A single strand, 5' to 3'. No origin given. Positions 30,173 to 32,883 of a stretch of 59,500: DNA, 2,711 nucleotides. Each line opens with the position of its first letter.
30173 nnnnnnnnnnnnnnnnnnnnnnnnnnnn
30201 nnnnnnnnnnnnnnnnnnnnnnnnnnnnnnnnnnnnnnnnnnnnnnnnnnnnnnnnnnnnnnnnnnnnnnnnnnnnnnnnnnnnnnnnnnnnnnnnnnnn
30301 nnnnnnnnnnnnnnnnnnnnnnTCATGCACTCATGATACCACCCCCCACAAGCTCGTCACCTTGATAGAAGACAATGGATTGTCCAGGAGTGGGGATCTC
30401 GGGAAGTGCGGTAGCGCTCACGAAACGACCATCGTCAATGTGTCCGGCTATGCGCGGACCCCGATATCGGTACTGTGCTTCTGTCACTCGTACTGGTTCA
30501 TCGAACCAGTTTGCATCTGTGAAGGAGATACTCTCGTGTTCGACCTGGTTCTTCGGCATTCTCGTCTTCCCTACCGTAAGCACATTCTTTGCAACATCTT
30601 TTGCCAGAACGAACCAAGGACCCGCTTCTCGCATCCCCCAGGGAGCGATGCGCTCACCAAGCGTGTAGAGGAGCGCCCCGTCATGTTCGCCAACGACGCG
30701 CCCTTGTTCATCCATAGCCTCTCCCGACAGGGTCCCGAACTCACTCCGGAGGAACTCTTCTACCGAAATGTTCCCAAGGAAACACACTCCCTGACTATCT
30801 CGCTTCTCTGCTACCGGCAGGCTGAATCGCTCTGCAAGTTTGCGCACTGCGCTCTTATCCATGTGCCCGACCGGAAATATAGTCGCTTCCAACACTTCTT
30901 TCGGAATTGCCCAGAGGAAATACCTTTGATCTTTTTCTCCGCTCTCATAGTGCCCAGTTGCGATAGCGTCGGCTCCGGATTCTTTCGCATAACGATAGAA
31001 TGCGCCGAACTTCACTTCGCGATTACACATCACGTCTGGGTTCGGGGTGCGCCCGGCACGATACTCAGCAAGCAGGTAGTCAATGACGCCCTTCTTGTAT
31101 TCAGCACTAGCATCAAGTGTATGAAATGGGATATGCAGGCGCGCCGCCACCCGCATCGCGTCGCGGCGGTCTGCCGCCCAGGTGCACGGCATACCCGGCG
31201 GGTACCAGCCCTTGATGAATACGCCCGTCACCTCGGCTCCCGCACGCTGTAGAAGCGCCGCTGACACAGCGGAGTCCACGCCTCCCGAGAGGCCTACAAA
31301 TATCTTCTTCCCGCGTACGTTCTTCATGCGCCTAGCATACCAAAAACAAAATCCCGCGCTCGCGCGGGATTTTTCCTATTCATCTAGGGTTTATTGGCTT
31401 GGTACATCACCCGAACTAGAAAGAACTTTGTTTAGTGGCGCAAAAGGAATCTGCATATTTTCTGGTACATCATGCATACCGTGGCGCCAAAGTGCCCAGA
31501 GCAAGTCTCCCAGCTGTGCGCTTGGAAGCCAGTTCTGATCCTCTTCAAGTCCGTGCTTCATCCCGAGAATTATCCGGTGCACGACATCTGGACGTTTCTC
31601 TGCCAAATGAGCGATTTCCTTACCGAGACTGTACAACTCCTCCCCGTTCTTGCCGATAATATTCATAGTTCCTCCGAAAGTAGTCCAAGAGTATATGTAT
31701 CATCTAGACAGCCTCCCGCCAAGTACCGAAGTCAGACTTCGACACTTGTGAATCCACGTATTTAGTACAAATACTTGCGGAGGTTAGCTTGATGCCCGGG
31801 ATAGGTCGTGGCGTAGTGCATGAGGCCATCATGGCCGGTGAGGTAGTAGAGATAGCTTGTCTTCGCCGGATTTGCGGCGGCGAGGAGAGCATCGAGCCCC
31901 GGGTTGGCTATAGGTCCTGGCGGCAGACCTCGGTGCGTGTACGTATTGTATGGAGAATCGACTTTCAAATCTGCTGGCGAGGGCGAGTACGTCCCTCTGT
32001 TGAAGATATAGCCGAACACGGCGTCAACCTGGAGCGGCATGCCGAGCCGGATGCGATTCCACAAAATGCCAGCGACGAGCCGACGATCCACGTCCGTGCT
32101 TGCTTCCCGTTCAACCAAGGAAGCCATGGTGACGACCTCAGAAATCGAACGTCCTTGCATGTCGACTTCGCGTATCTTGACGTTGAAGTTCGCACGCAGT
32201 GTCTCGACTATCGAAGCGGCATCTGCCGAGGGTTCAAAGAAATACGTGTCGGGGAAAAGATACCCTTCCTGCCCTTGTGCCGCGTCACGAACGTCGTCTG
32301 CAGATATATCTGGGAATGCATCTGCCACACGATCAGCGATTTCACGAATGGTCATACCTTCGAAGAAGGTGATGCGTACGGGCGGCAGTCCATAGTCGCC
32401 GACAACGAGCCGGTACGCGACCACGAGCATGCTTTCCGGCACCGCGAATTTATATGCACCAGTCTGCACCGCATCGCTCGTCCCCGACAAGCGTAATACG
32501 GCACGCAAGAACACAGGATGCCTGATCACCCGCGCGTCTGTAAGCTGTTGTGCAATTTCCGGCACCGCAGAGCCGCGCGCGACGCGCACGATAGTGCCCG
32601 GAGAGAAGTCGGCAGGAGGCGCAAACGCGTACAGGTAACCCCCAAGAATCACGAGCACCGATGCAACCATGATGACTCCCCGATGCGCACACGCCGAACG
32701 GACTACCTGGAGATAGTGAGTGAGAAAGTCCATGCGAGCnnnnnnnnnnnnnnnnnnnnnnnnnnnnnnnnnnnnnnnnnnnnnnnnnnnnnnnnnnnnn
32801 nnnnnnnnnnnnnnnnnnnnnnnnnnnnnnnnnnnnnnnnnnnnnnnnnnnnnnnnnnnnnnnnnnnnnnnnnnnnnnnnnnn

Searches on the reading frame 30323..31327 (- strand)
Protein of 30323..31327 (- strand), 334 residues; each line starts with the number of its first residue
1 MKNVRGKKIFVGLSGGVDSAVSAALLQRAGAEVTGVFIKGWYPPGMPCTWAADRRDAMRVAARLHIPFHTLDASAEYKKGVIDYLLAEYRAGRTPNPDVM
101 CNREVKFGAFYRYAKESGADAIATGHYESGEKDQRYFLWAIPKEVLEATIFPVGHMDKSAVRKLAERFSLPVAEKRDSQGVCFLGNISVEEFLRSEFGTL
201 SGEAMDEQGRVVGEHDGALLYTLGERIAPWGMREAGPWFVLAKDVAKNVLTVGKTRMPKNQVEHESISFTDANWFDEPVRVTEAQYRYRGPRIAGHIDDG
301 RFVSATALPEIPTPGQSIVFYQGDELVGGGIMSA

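Call 66: search_protein_families(library=pfam, proteins=[window:30323-31327:-], max_evalue=0.00001)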
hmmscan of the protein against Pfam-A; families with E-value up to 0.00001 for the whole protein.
window:30323-31327:- (334 aa): 4 families
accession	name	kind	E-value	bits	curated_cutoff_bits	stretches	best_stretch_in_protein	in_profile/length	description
PF03054.22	tRNA_Me_trans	-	5.8e-62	209.4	20.6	1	7-185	1-201/202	tRNA methyl transferase HUP domain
PF20259.3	tRNA_Me_trans_M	-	1.5e-12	47.3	27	1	191-254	2-66/66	tRNA methyl transferase PRC-barrel domain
PF02540.23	NAD_synthase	-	2.9e-07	30.3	21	1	5-171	17-169/242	NAD synthase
PF20258.4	tRNA_Me_trans_C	-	2.7e-06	28.1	20.6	1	270-331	7-76/77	Aminomethyltransferase beta-barrel domain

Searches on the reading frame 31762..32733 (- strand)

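Call 66: search_protein_families(library=pfam, proteins=[window:31762-32733:-], max_evalue=0.00001)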
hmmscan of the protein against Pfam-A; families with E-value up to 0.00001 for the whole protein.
window:31762-32733:- (323 aa): 1 family
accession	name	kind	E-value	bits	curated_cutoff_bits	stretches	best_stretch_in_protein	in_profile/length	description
PF02618.21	YceG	-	3.4e-70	237.1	32.4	1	49-320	1-275/275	YceG-like family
